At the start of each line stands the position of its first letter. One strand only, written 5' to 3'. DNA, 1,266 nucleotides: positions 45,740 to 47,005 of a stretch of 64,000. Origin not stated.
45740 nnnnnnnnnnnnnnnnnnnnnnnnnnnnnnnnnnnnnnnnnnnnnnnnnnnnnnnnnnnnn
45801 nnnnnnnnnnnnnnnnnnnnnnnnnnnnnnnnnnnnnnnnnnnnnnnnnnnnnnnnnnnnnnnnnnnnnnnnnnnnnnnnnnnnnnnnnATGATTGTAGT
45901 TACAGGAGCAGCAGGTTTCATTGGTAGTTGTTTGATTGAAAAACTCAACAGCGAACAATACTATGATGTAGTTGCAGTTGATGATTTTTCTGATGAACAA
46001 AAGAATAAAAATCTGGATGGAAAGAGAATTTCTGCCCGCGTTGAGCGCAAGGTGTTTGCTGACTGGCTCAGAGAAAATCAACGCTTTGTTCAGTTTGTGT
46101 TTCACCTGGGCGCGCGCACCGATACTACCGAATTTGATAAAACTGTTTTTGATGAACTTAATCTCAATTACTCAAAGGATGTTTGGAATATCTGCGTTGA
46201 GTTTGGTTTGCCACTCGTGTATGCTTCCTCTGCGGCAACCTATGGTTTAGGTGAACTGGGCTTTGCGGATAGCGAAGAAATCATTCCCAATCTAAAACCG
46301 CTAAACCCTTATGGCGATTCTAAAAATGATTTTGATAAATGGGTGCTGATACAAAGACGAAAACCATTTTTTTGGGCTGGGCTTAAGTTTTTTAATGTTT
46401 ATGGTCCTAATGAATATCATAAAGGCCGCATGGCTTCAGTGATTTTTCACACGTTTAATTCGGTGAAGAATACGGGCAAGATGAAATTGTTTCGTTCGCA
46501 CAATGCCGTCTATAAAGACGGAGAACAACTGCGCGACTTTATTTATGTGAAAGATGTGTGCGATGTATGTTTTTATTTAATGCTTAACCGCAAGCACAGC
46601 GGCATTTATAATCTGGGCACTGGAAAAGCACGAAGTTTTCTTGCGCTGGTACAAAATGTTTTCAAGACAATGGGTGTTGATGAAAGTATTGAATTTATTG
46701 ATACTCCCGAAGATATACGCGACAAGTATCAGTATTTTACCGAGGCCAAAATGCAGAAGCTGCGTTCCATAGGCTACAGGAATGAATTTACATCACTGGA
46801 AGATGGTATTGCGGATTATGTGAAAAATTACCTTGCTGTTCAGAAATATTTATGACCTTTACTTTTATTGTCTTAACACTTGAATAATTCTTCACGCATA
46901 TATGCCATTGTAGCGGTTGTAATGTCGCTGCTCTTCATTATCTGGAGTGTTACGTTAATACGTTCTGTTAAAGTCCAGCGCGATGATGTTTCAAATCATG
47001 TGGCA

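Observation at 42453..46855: Tightly coupled 5-gene operon: Cys-rich lipoprotein - TPR lipoprotein - phosphodiester glycosidase (NAGPA-like) - CotH-family kinase - HldD heptose epimerase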

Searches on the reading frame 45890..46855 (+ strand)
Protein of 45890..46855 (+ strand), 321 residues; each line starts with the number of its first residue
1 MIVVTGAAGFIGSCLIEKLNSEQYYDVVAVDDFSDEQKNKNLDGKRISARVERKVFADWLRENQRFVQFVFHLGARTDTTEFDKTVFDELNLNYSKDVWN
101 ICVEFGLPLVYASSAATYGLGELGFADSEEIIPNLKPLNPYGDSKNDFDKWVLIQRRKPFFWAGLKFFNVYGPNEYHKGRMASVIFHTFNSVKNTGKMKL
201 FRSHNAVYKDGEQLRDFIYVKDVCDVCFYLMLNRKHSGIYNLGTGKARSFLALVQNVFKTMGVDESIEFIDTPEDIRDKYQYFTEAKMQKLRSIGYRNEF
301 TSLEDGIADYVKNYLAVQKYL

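Call 3: search_protein_families(library=pfam, proteins=[window:45890-46855:+], max_evalue=0.01)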
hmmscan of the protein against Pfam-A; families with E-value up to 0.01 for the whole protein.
window:45890-46855:+ (321 aa): 5 families
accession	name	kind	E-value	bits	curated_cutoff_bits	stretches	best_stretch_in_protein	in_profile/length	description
PF01370.27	Epimerase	-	2.7e-36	125.7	20.9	1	2-243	1-240/240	NAD dependent epimerase/dehydratase family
PF16363.11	GDP_Man_Dehyd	-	5.4e-17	62.7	27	1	4-289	2-296/332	GDP-mannose 4,6 dehydratase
PF01073.25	3Beta_HSD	-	1.8e-09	37.5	22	1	3-181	1-192/280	3-beta hydroxysteroid dehydrogenase/isomerase family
PF04321.23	RmlD_sub_bind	-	3.2e-08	33.4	27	1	2-268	3-239/287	RmlD substrate binding domain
PF07993.18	NAD_binding_4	-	0.00018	21.2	20.1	0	4-22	1-19/258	Male sterility protein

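Call 4: search_protein_families(library=ncbifam, proteins=[window:45890-46855:+], max_evalue=0.01)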
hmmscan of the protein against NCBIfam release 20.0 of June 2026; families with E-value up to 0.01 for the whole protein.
window:45890-46855:+ (321 aa): 23 families
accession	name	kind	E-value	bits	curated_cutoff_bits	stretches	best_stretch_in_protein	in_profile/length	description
TIGR02197.1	heptose_epim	equivalog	1.9e-112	375.6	274.6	1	2-316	1-315/316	ADP-glyceromanno-heptose 6-epimerase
NF008360.0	PRK11150.1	equivalog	1.4e-70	237.9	452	1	1-312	1-304/310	ADP-glyceromanno-heptose 6-epimerase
TIGR01179.1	galE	equivalog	6.1e-25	87.7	262.3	1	2-308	2-319/332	UDP-glucose 4-epimerase GalE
TIGR01181.1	dTDP_gluc_dehyt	equivalog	2.3e-18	66.3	365.1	1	2-319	2-316/321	dTDP-glucose 4,6-dehydratase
NF047922.1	GDPFucSynFcl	equivalog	1.1e-13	51.4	500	1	169-318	163-305/308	GDP-L-fucose synthase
NF011728.1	PRK15181.1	equivalog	3.3e-10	39.5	760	2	109-315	136-338/348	Vi polysaccharide biosynthesis UDP-N-acetylglucosaminuronic acid C-4 epimerase TviC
NF007956.0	PRK10675.1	subfamily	8.7e-10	38.2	394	1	2-288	3-305/338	UDP-glucose 4-epimerase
TIGR04180.1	EDH_00030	hypoth_equivalog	1.2e-09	37.7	475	1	2-268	1-263/297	NAD-dependent 4,6-dehydratase LegB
NF007490.0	PRK10084.1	subfamily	4.4e-09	35.8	649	1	136-319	162-339/361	dTDP-glucose 4,6-dehydratase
TIGR03466.1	HpnA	hypoth_equivalog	7.3e-09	34.9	367.65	1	3-145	4-145/327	hopanoid-associated sugar epimerase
NF007582.0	PRK10217.1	equivalog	1.2e-08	34.4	698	1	205-259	214-268/355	dTDP-glucose 4,6-dehydratase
NF008872.0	PRK11908.1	equivalog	3e-07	29.8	294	1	2-248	4-257/349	bifunctional UDP-4-keto-pentose/UDP-xylose synthase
TIGR01777.1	yfcH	hypoth_equivalog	2.1e-06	27.5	207.35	0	2-47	1-46/292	TIGR01777 family oxidoreductase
NF041015.1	UDPsulfquin_syn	equivalog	3.1e-06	26.4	575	1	206-314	253-363/384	UDP-sulfoquinovose synthase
NF043036.1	ErythonDh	equivalog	1.2e-05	24.7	325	1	2-145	3-153/321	D-erythronate dehydrogenase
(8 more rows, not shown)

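Call 41: find_homologous_proteins(query=window:45890-46855:+, max_evalue=1e-20)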
Query window:45890-46855:+ (321 aa): 8000 proteins with E <= 1e-20 among 8000 candidates; the best 120 are listed.
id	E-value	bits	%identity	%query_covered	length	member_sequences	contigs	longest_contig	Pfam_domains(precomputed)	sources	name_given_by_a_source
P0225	1.7e-199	680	92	100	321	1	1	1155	PF04321.24,PF16363.12,PF01073.26,PF01370.28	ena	-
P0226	5.2e-199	678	92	100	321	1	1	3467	PF04321.24,PF16363.12,PF01073.26,PF01370.28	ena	-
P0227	1.2e-189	648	86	100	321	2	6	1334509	PF04321.24,PF16363.12,PF01073.26,PF01370.28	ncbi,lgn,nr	ncbi:MAG: ADP-L-glycero-D-manno-heptose-6-epimerase [Bacteroidia bacterium]|nr:ADP-L-glycero-D-manno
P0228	1.4e-186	638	85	100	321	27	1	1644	PF04321.24,PF16363.12,PF01073.26,PF07993.19,PF01370.28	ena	-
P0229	5.3e-186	636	84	100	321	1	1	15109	PF04321.24,PF16363.12,PF01073.26,PF01370.28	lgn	-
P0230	6.7e-186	635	84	100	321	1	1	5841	PF04321.24,PF16363.12,PF01073.26,PF07993.19,PF01370.28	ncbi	-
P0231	7.2e-186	635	85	100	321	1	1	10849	PF04321.24,PF16363.12,PF01073.26,PF01370.28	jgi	-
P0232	1.4e-185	634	83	100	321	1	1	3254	PF04321.24,PF16363.12,PF01073.26,PF01370.28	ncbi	-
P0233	2.5e-185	633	84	100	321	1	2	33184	PF04321.24,PF16363.12,PF01073.26,PF01370.28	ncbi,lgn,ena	-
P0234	7.8e-185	632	84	100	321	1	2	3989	PF04321.24,PF16363.12,PF01073.26,PF07993.19,PF01370.28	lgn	-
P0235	2.5e-183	627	83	100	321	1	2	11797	PF04321.24,PF16363.12,PF01073.26,PF01370.28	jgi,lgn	-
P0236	2.8e-183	627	82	100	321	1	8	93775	PF04321.24,PF16363.12,PF01073.26,PF01370.28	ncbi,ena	-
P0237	4.3e-182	623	83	100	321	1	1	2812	PF04321.24,PF16363.12,PF01073.26,PF07993.19,PF01370.28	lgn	-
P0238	7.6e-182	622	83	100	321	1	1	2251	PF04321.24,PF16363.12,PF01073.26,PF07993.19,PF01370.28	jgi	-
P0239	5.2e-181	619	82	100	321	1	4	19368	PF04321.24,PF16363.12,PF01073.26,PF01370.28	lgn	-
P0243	5.6e-167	573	75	100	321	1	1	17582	PF04321.24,PF16363.12,PF01073.26,PF01370.28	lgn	-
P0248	2.4e-164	565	74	100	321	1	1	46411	PF04321.24,PF16363.12,PF01073.26,PF01370.28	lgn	-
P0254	1.2e-161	556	73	100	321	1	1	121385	PF04321.24,PF16363.12,PF01073.26,PF01370.28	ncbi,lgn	-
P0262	1.9e-160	552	74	100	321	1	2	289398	PF04321.24,PF16363.12,PF01073.26,PF01370.28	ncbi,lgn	-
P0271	1.0e-159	549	73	98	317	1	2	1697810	PF04321.24,PF16363.12,PF02719.22,PF01073.26,PF07993.19,PF01370.28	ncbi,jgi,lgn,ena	-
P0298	6.7e-158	543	70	100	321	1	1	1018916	PF04321.24,PF16363.12,PF01073.26,PF07993.19,PF01370.28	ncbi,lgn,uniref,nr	ncbi:ADP-glyceromanno-heptose 6-epimerase [Daejeonella lutea]|uniref:ADP-L-glycero-D-manno-heptose-6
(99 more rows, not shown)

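Call 42: find_encoding_contigs(protein=P0298, flank=6000, max_places=1)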
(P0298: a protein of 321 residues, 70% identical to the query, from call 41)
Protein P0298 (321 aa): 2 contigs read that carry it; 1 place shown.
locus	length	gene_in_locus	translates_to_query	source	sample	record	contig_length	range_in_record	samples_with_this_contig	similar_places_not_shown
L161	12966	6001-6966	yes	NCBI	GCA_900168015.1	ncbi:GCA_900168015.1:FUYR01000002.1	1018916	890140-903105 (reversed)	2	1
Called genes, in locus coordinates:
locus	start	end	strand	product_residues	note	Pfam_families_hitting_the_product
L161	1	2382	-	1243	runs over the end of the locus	PF00512:HisKA, PF02518:HATPase_c, PF14501:HATPase_c_5 (faint)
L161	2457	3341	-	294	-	PF00698:Acyl_transf_1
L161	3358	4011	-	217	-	PF01227:GTP_cyclohydroI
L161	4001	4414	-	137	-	PF01242:PTPS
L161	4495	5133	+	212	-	PF01048:PNP_UDP_1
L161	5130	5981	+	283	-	PF02621:VitK2_biosynth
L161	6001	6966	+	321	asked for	PF01073:3Beta_HSD, PF01370:Epimerase, PF04321:RmlD_sub_bind (weak), PF07993:NAD_binding_4 (faint), PF16363:GDP_Man_Dehyd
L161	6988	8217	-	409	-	PF12704:MacB_PCD, PF02687:FtsX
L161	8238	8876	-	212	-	PF00753:Lactamase_B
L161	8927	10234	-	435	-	PF01546:Peptidase_M20, PF07687:M20_dimer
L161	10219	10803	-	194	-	PF25593:GldD_lipo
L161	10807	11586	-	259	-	PF08501:Shikimate_dh_N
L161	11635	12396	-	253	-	PF02679:ComA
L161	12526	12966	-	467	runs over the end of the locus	-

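Call 43: find_encoding_contigs(protein=P0254, flank=6000, max_places=1)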
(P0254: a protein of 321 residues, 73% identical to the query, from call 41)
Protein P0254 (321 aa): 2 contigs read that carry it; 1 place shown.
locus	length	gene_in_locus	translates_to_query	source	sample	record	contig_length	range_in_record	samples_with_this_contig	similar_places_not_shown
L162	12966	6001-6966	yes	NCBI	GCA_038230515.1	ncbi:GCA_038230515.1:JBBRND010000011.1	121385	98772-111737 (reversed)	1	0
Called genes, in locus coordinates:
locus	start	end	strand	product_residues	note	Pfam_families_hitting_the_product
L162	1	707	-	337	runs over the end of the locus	PF00348:polyprenyl_synt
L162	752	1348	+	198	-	PF01926:MMR_HSR1, PF02421:FeoB_N, PF03193:RsgA_GTPase (faint), PF00350:Dynamin_N (faint)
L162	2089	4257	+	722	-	PF00801:PKD (faint), PF18962:Por_Secre_tail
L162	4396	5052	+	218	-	PF01048:PNP_UDP_1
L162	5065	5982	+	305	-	PF02621:VitK2_biosynth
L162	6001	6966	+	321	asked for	PF01073:3Beta_HSD, PF01370:Epimerase, PF04321:RmlD_sub_bind, PF16363:GDP_Man_Dehyd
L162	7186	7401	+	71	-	-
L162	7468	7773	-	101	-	PF12779:WXXGXW (weak)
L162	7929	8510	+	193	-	PF04367:DUF502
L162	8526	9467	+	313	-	PF07885:Ion_trans_2, PF17655:IRK_C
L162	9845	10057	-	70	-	-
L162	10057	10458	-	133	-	PF21716:dnstrm_HI1420 (faint)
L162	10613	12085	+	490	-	PF01943:Polysacc_synt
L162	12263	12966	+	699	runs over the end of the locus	PF13623:SurA_N_2, PF13624:SurA_N_3 (weak), PF13145:Rotamase_2, PF13616:Rotamase_3, PF00639:Rotamase, PF13145:Rotamase_2 (weak), PF27392:TP_0929_3rd (faint)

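Call 44: find_encoding_contigs(protein=P0271, flank=6000, max_places=1)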
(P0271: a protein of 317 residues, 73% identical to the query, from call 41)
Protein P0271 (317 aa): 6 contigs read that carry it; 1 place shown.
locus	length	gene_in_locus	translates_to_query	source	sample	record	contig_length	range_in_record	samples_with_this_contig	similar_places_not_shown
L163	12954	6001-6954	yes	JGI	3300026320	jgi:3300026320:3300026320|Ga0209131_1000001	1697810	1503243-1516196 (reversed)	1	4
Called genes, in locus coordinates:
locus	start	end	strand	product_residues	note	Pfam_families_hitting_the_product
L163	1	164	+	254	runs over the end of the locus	-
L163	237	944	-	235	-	PF01027:Bax1-I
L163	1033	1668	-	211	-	PF01227:GTP_cyclohydroI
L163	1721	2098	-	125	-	PF05635:23S_rRNA_IVP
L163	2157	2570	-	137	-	PF01242:PTPS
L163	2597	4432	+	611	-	-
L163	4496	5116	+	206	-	PF01048:PNP_UDP_1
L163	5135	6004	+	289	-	PF02621:VitK2_biosynth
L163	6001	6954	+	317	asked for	PF01073:3Beta_HSD, PF01370:Epimerase, PF02719:Polysacc_synt_2 (faint), PF04321:RmlD_sub_bind, PF07993:NAD_binding_4 (faint), PF16363:GDP_Man_Dehyd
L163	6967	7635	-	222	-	PF18962:Por_Secre_tail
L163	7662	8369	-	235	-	PF18348:SH3_16, PF00877:NLPC_P60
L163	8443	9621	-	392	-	PF00108:Thiolase_N, PF22691:Thiolase_C_1 (faint), PF02803:Thiolase_C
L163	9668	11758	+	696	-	PF07697:7TMR-HDED, PF07698:7TM-7TMR_HD, PF01966:HD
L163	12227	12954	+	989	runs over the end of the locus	PF19081:Ig_7, PF00801:PKD, PF18911:PKD_4, PF18962:Por_Secre_tail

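Call 45: find_encoding_contigs(protein=P0243, flank=6000, max_places=1)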
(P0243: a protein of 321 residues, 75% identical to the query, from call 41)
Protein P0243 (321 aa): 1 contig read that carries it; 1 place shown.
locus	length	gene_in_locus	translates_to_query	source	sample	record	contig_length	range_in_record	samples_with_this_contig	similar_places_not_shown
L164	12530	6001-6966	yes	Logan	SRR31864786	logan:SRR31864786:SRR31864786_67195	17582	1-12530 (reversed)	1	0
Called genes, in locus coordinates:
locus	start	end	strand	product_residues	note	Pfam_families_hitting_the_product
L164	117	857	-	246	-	PF00072:Response_reg, PF04397:LytTR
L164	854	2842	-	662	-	PF00515:TPR_1 (faint), PF07719:TPR_2 (faint), PF13374:TPR_10 (faint), PF17874:TPR_MalT (faint), PF13424:TPR_12 (faint), PF13181:TPR_8 (faint), PF06580:His_kinase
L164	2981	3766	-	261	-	PF14771:DUF4476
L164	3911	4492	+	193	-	-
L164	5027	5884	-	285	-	PF13489:Methyltransf_23, PF13847:Methyltransf_31, PF08241:Methyltransf_11, PF08242:Methyltransf_12, PF13649:Methyltransf_25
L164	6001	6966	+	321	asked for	PF01073:3Beta_HSD, PF01370:Epimerase, PF04321:RmlD_sub_bind (weak), PF16363:GDP_Man_Dehyd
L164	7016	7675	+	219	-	PF03379:CcmB, PF12698:ABC2_membrane_3 (weak)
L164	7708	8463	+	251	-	PF01578:Cytochrom_C_asm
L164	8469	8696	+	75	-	PF20077:CcmD_alt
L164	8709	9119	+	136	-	PF03100:CcmE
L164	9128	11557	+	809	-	PF01578:Cytochrom_C_asm, PF16327:CcmF_C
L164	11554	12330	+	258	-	PF01488:Shikimate_DH (weak), PF03807:F420_oxidored, PF10727:Rossmann-like (weak), PF10728:DUF2520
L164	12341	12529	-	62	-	?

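Call 46: find_encoding_contigs(protein=P0248, flank=6000, max_places=1)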
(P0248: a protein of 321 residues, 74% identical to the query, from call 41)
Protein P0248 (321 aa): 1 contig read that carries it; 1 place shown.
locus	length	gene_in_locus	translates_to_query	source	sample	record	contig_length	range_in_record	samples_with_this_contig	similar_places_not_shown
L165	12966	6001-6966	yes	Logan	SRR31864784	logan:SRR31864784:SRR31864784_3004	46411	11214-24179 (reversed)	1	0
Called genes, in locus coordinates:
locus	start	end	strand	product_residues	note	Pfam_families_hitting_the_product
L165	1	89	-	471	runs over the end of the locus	PF01743:PolyA_pol, PF12627:PolyA_pol_RNAbd, PF01966:HD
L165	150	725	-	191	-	PF01300:Sua5_yciO_yrdC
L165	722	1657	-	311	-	PF01075:Glyco_transf_9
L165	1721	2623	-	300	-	PF14805:THDPS_N_2, PF00132:Hexapep, PF14602:Hexapep_2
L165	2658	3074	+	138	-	PF03652:RuvX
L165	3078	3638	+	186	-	PF01327:Pep_deformylase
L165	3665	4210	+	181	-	PF13428:TPR_14 (faint), PF13174:TPR_6 (faint)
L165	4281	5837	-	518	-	PF02771:Acyl-CoA_dh_N, PF02770:Acyl-CoA_dh_M, PF00441:Acyl-CoA_dh_1, PF08028:Acyl-CoA_dh_2, PF02036:SCP2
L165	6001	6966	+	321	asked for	PF01073:3Beta_HSD, PF01370:Epimerase, PF04321:RmlD_sub_bind, PF16363:GDP_Man_Dehyd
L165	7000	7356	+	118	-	-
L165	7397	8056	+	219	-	PF01061:ABC2_membrane (weak), PF03379:CcmB, PF12698:ABC2_membrane_3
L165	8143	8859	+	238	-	PF01578:Cytochrom_C_asm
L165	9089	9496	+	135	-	PF03100:CcmE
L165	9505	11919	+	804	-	PF01578:Cytochrom_C_asm, PF16327:CcmF_C (weak)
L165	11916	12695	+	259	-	PF03807:F420_oxidored, PF10728:DUF2520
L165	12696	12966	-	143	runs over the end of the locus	PF10604:Polyketide_cyc2, PF03364:Polyketide_cyc (weak), PF08327:AHSA1 (weak)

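Call 47: find_encoding_contigs(protein=P0262, flank=6000, max_places=1)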
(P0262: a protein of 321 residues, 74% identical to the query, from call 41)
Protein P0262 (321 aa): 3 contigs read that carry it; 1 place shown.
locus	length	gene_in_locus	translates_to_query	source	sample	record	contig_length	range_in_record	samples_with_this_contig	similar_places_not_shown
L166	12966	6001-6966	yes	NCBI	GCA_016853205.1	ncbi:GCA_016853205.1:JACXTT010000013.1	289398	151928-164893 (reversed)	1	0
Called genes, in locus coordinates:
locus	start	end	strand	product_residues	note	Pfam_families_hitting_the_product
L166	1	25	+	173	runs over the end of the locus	PF25589:DUF7935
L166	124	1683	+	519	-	PF01642:MM_CoA_mutase, PF06368:Met_asp_mut_E (faint)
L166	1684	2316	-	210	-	-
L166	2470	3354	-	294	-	PF00698:Acyl_transf_1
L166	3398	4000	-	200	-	PF01227:GTP_cyclohydroI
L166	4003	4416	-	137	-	PF01242:PTPS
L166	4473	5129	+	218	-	PF01048:PNP_UDP_1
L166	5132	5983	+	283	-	PF02621:VitK2_biosynth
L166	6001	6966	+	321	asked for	PF01073:3Beta_HSD, PF01370:Epimerase, PF04321:RmlD_sub_bind, PF16363:GDP_Man_Dehyd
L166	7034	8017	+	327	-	PF00493:MCM (weak), PF20030:bpMoxR, PF00004:AAA (weak), PF07726:AAA_3, PF07728:AAA_5, PF17863:AAA_lid_2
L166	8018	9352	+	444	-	PF01882:DUF58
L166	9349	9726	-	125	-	PF17319:DUF5362 (faint)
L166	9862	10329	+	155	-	PF21982:RecX_HTH1, PF02631:RecX_HTH2, PF21981:RecX_HTH3 (weak)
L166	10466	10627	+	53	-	-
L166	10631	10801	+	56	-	-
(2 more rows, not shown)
